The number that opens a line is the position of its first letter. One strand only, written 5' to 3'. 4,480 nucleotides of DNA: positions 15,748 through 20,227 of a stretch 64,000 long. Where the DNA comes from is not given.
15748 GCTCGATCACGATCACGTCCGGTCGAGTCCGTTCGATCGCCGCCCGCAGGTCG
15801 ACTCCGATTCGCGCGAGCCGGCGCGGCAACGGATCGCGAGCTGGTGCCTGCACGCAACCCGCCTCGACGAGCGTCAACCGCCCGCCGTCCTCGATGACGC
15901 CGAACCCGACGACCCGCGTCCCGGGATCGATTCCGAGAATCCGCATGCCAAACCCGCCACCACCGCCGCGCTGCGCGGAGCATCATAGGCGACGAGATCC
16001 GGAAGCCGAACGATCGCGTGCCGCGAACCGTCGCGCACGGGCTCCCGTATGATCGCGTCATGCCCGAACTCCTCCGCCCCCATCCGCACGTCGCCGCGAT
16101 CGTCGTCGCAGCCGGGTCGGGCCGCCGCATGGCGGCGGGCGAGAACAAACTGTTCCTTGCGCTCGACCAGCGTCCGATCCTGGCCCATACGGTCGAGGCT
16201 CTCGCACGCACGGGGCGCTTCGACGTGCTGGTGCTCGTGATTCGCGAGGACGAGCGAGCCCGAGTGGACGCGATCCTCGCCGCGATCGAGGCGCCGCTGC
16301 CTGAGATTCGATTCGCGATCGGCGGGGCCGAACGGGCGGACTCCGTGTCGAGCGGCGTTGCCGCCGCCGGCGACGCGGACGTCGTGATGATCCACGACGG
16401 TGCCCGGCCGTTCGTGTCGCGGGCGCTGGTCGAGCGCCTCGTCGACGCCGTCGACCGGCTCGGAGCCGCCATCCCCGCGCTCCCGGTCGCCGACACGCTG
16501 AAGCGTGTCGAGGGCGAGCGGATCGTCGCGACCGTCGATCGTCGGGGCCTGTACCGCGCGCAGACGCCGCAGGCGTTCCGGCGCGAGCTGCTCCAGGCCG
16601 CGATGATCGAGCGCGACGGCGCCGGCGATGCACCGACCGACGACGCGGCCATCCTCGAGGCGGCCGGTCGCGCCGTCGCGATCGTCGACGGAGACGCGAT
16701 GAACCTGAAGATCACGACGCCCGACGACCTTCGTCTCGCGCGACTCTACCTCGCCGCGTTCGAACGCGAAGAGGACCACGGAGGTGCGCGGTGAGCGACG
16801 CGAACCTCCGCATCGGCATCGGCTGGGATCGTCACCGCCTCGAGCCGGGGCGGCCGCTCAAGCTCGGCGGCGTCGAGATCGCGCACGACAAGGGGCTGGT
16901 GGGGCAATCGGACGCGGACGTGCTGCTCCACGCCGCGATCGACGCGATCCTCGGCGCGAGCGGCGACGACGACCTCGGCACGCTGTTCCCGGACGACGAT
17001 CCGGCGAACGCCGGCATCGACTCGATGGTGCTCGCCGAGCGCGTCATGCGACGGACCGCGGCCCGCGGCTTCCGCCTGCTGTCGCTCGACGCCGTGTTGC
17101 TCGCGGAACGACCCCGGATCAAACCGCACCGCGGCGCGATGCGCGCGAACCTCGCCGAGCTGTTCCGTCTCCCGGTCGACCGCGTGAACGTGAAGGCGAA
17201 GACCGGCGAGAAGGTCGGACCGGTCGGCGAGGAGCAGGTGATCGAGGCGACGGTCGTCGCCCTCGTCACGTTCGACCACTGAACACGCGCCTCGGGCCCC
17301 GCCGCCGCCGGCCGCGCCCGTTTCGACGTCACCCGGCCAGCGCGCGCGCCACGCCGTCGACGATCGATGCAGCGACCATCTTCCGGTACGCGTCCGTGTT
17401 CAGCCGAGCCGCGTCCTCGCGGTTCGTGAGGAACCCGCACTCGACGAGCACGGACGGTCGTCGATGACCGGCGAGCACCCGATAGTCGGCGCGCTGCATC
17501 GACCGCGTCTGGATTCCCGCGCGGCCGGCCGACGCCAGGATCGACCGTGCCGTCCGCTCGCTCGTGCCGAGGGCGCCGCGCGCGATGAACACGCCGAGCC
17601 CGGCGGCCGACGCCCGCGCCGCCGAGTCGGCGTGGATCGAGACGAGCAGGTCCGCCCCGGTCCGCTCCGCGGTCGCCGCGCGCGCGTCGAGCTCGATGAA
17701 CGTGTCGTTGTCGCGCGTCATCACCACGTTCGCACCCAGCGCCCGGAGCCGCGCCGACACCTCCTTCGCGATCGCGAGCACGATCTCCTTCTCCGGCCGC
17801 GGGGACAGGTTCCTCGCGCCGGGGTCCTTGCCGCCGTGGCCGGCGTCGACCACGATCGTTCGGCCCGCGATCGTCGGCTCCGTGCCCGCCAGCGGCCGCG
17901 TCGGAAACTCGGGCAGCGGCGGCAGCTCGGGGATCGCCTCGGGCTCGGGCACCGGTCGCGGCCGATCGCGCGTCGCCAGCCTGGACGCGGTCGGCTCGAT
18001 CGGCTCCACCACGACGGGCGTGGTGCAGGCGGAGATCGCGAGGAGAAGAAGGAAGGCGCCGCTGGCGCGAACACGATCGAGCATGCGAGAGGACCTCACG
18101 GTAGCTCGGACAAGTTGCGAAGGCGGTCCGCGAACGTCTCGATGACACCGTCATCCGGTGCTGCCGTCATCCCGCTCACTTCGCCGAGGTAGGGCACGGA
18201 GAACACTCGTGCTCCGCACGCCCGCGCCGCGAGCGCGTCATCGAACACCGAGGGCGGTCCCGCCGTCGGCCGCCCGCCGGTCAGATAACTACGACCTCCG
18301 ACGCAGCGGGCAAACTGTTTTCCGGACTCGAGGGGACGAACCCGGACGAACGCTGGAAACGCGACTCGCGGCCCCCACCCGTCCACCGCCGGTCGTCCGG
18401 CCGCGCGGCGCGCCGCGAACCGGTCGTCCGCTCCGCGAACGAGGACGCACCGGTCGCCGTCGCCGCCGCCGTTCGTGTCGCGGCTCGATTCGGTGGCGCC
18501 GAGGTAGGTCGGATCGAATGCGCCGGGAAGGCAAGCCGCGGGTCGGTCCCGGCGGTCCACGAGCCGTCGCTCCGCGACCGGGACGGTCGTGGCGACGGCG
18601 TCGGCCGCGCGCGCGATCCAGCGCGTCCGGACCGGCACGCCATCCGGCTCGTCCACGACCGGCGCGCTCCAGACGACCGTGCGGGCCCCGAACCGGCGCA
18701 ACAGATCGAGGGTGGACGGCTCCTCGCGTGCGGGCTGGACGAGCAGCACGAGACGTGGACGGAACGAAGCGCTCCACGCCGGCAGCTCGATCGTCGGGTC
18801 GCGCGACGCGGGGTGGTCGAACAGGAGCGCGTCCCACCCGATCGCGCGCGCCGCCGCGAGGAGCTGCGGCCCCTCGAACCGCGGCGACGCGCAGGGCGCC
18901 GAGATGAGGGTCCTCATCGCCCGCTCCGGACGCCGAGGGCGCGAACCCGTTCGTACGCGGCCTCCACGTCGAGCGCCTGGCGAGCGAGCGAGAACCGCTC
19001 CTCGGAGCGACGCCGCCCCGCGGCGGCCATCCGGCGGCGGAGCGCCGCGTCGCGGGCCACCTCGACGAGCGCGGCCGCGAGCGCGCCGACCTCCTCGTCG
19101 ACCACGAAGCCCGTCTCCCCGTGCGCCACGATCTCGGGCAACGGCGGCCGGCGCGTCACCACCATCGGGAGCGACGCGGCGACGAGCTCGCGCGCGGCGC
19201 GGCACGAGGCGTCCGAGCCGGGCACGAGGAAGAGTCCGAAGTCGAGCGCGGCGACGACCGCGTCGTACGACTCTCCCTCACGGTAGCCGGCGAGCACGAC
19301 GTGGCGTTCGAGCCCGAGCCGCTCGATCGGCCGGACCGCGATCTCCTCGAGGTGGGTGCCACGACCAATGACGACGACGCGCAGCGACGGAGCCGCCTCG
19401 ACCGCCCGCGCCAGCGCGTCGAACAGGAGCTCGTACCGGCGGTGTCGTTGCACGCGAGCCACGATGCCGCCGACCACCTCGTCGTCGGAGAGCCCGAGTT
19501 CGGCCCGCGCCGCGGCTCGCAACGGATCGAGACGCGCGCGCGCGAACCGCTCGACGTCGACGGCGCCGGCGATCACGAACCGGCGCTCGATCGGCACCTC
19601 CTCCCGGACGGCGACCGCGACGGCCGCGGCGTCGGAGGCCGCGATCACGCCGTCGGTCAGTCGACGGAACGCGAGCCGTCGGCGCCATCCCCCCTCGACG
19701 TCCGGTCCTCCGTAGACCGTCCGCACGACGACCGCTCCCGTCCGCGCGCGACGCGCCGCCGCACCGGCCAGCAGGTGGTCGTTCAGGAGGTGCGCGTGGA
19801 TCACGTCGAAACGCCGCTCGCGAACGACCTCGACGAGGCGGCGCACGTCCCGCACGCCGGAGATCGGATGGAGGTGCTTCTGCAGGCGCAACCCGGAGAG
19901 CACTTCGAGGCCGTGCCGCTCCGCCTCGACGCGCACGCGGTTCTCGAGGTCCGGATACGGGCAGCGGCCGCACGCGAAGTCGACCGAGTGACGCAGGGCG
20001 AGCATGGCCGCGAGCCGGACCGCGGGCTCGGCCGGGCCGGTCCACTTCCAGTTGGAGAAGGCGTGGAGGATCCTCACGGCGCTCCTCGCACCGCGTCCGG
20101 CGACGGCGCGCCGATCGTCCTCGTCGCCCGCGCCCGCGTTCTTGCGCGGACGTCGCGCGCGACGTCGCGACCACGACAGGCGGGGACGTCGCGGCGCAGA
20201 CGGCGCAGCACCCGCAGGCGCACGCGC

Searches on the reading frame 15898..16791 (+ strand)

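Call 52: search_protein_families(library=pfam, proteins=[window:15898-16791:+], max_evalue=0.0001)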
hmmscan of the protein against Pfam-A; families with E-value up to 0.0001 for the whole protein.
window:15898-16791:+ (298 aa): 2 families
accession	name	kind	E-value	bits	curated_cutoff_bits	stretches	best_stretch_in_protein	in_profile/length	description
PF01128.25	IspD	-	2.6e-66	224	27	1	65-286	1-220/221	2-C-methyl-D-erythritol 4-phosphate cytidylyltransferase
PF12804.13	NTP_transf_3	-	3.2e-13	50.6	27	1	67-194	1-120/160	MobA-like NTP transferase domain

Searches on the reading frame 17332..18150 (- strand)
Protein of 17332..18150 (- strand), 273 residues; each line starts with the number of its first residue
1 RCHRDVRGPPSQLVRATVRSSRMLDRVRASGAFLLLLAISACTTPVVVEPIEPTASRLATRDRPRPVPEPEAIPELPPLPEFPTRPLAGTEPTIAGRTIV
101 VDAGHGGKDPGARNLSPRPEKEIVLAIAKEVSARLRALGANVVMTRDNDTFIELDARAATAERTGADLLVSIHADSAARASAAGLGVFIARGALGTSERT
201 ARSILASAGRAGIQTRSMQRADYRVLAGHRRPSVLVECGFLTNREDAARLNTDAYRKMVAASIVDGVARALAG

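Call 52: search_protein_families(library=pfam, proteins=[window:17332-18150:-], max_evalue=0.0001)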
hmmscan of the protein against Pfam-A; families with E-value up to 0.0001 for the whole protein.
window:17332-18150:- (273 aa): 1 family
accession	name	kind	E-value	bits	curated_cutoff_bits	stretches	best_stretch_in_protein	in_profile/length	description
PF01520.23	Amidase_3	-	2e-46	158.6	27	1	99-268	1-173/174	N-acetylmuramoyl-L-alanine amidase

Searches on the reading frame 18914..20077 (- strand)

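Call 90: search_protein_families(library=pfam, proteins=[window:18914-20077:-], max_evalue=0.00001)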
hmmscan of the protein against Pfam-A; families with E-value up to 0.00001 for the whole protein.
window:18914-20077:- (387 aa): 4 families
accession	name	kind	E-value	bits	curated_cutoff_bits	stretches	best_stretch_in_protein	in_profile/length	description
PF00534.26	Glycos_transf_1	-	4.1e-18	65.9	26.4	1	190-357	5-172/172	Glycosyl transferases group 1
PF13692.12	Glyco_trans_1_4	-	3.9e-14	53.6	27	1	204-343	5-142/142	Glycosyl transferases group 1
PF13439.12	Glyco_transf_4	-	2.3e-12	47.7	28.5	1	21-177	10-170/170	Glycosyltransferase Family 4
PF13579.12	Glyco_trans_4_4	-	2.3e-09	38.2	29.7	1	14-151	2-138/158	Glycosyl transferase 4-like domain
